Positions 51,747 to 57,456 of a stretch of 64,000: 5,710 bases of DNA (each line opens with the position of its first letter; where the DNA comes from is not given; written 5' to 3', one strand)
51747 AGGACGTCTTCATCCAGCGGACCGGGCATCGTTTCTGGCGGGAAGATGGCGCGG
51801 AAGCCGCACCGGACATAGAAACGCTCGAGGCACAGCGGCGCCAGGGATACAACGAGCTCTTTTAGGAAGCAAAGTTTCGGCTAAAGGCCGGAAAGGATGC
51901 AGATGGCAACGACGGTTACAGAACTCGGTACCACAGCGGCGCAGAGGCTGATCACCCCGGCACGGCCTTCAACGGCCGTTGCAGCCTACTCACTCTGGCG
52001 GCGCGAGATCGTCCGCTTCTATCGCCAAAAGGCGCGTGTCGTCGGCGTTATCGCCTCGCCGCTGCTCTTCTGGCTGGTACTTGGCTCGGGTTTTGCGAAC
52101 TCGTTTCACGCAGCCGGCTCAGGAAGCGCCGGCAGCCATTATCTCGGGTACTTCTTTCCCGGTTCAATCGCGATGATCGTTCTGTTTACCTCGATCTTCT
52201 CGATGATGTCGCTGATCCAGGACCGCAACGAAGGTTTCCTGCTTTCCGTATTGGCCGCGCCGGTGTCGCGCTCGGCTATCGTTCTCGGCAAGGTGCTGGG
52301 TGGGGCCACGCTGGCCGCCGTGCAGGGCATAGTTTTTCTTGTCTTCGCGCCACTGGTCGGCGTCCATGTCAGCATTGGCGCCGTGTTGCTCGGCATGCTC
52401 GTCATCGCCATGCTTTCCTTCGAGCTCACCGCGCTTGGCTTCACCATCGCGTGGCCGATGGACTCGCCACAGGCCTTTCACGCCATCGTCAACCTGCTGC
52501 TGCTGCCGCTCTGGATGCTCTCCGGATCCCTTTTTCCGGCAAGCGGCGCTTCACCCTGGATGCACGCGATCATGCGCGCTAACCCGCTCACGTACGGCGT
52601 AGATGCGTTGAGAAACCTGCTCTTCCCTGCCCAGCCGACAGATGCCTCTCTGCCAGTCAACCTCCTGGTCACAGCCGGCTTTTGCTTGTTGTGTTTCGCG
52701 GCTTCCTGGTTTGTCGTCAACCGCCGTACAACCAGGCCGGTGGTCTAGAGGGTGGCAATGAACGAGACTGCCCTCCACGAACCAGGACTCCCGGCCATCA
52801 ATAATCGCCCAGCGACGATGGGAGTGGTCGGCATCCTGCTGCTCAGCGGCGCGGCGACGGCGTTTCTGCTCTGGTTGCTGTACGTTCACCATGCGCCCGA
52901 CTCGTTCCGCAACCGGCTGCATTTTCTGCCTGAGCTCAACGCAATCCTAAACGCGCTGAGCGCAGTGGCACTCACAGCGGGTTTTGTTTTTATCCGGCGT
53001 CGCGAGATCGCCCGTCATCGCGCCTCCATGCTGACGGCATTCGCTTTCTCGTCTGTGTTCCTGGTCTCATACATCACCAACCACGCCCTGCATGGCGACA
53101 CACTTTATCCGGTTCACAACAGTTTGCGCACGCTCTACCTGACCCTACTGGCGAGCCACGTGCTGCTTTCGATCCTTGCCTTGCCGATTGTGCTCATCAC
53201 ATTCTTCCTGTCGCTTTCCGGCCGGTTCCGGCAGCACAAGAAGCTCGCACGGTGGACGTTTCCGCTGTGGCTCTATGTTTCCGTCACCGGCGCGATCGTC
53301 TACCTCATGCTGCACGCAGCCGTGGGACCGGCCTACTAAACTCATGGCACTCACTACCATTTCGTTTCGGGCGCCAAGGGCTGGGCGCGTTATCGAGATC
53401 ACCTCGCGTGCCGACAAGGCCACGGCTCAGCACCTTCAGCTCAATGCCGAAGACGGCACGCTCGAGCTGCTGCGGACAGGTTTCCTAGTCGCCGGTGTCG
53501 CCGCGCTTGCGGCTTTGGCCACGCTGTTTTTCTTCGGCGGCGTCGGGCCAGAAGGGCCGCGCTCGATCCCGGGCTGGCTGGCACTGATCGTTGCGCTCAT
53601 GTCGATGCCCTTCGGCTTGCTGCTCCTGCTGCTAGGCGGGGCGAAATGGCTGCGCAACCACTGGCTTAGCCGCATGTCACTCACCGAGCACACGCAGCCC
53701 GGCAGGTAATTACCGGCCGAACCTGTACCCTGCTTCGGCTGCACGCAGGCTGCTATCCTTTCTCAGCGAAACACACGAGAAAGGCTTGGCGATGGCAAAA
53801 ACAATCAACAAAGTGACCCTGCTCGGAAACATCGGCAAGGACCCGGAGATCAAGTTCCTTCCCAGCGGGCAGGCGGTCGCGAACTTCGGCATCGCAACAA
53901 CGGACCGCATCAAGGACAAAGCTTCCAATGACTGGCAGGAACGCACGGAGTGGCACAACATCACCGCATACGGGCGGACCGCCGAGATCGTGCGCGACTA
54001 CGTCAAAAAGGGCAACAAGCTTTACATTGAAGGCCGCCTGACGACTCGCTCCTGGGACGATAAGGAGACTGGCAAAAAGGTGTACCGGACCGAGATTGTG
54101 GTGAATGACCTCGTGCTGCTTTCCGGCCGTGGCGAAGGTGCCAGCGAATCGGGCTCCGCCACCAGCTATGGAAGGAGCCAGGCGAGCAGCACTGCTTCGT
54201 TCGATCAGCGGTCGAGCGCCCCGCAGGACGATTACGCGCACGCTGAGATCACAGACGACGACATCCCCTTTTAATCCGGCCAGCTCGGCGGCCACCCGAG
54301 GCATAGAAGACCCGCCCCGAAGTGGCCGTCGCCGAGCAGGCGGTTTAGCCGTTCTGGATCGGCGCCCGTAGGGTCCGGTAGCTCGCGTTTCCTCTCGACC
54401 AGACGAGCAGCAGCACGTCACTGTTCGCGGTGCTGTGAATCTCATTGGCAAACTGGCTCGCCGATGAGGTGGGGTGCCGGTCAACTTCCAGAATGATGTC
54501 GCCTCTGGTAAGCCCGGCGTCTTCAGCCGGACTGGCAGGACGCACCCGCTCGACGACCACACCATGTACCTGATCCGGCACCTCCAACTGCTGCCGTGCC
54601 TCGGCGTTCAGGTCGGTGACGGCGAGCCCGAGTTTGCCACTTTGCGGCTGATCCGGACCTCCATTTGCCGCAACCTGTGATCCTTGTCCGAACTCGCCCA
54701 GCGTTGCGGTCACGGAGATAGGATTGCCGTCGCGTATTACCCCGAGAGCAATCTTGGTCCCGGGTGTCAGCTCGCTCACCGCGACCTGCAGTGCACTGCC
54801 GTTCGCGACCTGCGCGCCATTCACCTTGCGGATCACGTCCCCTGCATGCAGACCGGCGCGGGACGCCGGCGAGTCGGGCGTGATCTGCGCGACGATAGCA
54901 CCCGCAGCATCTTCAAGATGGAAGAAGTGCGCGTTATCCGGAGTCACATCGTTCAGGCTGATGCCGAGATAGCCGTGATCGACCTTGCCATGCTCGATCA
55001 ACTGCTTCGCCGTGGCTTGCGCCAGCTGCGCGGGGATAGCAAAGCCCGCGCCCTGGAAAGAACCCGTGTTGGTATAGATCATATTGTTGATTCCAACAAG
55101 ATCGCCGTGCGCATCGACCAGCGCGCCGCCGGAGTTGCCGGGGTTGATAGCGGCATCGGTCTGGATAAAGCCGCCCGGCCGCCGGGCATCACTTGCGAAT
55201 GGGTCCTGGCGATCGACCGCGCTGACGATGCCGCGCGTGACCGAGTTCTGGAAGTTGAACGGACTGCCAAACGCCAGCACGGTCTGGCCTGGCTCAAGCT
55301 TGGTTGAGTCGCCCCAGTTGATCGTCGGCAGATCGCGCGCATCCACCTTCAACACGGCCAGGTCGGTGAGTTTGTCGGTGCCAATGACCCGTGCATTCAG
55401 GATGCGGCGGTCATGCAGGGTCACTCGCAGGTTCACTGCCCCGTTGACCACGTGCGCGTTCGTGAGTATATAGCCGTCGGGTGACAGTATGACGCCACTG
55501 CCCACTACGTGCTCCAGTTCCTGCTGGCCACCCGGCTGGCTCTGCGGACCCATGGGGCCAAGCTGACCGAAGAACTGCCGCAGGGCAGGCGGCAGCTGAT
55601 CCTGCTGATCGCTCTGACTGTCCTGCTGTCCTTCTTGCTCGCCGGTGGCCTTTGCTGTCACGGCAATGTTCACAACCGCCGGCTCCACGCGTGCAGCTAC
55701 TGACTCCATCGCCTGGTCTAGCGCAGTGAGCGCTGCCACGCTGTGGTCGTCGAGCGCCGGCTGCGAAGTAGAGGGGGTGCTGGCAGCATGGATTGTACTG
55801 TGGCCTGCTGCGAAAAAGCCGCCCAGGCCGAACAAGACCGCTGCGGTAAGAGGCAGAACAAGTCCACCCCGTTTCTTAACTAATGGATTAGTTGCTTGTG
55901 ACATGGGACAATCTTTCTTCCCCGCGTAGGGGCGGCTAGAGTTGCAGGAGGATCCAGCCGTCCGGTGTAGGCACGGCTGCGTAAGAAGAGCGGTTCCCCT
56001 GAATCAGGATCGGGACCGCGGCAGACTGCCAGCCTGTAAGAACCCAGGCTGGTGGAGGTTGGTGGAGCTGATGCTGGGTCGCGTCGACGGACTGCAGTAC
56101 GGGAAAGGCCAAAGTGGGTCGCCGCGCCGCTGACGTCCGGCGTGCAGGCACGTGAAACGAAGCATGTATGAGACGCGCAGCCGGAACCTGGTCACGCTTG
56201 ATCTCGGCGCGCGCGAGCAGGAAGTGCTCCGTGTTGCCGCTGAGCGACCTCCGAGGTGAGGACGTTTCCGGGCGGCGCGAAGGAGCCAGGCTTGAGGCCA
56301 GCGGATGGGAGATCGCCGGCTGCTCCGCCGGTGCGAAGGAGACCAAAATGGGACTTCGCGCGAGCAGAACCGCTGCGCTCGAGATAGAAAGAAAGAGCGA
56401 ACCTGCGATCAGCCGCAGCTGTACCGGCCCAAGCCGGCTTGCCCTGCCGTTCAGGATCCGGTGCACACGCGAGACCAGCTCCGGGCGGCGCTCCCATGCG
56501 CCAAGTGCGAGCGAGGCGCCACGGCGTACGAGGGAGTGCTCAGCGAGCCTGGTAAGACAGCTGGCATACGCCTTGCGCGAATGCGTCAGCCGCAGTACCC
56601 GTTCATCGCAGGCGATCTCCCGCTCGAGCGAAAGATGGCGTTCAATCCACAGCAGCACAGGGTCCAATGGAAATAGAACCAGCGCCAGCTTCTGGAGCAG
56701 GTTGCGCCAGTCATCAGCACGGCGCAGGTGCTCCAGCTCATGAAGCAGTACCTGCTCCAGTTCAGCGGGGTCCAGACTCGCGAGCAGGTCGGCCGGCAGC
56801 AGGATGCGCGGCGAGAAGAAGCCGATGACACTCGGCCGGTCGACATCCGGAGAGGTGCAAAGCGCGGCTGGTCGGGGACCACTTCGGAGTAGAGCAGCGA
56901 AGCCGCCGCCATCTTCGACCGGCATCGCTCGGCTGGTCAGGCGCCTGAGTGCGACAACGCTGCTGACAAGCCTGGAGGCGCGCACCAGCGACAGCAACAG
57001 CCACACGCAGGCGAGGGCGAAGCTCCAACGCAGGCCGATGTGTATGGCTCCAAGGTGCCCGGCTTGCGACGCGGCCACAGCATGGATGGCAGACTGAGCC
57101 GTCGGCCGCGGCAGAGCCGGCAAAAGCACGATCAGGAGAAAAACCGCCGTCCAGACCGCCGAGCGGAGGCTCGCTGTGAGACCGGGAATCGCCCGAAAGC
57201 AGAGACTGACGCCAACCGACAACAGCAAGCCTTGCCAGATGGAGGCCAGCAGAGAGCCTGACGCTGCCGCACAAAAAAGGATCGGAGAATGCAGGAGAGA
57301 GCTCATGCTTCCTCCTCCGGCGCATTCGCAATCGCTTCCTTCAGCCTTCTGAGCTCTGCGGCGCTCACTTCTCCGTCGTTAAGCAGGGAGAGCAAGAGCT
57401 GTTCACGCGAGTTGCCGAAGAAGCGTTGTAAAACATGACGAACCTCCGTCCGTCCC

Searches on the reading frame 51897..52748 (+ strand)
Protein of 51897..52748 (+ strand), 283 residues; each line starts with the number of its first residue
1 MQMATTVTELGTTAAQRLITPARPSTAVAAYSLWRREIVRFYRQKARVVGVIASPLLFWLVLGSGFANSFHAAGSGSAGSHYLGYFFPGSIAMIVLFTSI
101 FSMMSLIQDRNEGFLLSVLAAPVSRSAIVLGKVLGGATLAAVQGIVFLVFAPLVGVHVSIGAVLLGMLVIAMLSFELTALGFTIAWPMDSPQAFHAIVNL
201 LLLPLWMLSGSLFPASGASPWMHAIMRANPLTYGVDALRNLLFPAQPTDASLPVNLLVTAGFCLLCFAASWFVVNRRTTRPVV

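Call 49: search_protein_families(library=pfam, proteins=[window:51897-52748:+], max_evalue=0.00001)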
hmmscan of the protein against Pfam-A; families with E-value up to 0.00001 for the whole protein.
window:51897-52748:+ (283 aa): 3 families
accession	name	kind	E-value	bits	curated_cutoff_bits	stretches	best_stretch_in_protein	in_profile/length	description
PF01061.29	ABC2_membrane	-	4.1e-30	105.3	26.9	1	31-243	4-211/211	ABC-2 type transporter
PF12698.13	ABC2_membrane_3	-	9.2e-16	58.3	31.6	1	80-272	158-347/347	ABC-2 family transporter protein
PF12679.13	ABC2_membrane_2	-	2e-07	31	27.2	1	92-190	76-180/283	ABC-2 family transporter protein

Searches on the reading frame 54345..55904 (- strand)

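Call 49: search_protein_families(library=pfam, proteins=[window:54345-55904:-], max_evalue=0.00001)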
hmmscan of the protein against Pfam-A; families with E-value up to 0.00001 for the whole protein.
window:54345-55904:- (519 aa): 6 families
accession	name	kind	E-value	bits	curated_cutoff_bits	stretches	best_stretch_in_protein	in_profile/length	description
PF13365.12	Trypsin_2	-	1.8e-35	123.2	27.6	1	135-272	1-144/144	Trypsin-like peptidase domain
PF13180.12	PDZ_2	-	1.4e-27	96.3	27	2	311-401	1-79/80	PDZ domain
PF17820.7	PDZ_6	-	2.2e-22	79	27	2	450-502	1-53/54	PDZ domain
PF00595.29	PDZ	-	2.9e-20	72.9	23.2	2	309-389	8-80/81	PDZ domain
PF00089.32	Trypsin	-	3.9e-17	63.2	20.6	1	134-293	26-214/220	Trypsin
PF14685.13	PDZ_Tricorn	-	1.8e-06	28.3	25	0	457-506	30-81/88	Tricorn protease PDZ domain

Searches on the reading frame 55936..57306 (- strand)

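Call 50: search_protein_families(library=pfam, proteins=[window:55936-57306:-], max_evalue=0.01)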
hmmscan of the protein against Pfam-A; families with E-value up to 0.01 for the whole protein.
window:55936-57306:- (456 aa): 2 families
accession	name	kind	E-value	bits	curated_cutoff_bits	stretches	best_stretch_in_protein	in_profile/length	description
PF05569.17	Peptidase_M56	-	1.5e-29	103.6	31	1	89-281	90-293/296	BlaR1 peptidase M56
PF01435.24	Peptidase_M48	-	0.0036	17.6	20.3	0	162-212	42-94/186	Peptidase family M48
